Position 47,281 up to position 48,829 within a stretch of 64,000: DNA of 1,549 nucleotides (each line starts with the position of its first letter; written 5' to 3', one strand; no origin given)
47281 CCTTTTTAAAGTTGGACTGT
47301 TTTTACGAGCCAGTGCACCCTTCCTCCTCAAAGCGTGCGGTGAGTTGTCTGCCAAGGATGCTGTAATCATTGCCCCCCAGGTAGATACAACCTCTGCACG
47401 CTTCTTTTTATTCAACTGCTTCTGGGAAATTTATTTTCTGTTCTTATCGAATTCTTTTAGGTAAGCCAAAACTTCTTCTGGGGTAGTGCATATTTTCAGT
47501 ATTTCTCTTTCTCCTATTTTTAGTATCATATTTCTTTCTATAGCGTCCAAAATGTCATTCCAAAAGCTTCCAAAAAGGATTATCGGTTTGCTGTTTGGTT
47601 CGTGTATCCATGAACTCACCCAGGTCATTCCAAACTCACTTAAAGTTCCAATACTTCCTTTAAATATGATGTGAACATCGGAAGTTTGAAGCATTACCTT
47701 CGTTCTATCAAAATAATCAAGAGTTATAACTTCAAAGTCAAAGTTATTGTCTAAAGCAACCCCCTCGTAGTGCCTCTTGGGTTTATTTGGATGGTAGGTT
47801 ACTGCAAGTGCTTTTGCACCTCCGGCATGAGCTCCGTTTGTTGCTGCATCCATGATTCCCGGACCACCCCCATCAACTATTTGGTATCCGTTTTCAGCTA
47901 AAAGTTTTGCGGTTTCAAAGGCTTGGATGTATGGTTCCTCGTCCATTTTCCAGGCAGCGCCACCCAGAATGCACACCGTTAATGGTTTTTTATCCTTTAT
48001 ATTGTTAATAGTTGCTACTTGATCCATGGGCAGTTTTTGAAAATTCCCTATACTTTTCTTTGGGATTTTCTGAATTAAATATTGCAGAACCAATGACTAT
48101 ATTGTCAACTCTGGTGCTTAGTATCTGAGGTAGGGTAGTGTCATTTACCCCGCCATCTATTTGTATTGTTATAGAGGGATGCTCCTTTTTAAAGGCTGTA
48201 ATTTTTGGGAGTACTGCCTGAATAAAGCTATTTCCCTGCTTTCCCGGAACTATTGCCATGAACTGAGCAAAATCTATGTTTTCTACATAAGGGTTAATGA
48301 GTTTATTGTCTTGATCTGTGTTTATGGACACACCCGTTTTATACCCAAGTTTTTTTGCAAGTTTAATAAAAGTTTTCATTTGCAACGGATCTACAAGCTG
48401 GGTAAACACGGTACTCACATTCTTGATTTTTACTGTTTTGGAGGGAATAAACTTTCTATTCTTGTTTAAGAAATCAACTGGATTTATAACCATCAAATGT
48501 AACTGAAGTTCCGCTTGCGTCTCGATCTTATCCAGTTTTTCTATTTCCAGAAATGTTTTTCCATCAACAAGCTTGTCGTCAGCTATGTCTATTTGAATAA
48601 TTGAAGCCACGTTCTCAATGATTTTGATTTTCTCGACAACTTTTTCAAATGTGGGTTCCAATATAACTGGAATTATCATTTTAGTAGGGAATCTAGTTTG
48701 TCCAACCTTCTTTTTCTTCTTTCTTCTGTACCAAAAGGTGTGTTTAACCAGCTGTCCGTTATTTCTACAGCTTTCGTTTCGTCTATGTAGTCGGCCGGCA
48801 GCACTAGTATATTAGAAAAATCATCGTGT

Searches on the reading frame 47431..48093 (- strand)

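Call 86: search_protein_families(library=pfam, proteins=[window:47431-48093:-], max_evalue=0.0001)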
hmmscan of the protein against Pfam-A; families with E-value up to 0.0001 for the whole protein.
window:47431-48093:- (220 aa): 2 families
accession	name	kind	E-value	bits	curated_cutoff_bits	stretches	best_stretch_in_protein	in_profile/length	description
PF18306.6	LDcluster4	-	1.8e-16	60.5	26.3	1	38-175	2-124/151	SLOG cluster4 family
PF03641.19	Lysine_decarbox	-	3.2e-12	47.2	27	1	81-211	1-130/131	Possible lysine decarboxylase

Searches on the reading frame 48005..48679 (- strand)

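Call 86: search_protein_families(library=pfam, proteins=[window:48005-48679:-], max_evalue=0.0001)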
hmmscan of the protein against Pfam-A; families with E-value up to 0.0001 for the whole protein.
window:48005-48679:- (224 aa): 1 family
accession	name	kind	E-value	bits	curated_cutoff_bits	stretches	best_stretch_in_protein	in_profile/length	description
PF00834.25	Ribul_P_3_epim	-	3.9e-28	98.6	21.1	1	2-201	2-198/198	Ribulose-phosphate 3 epimerase family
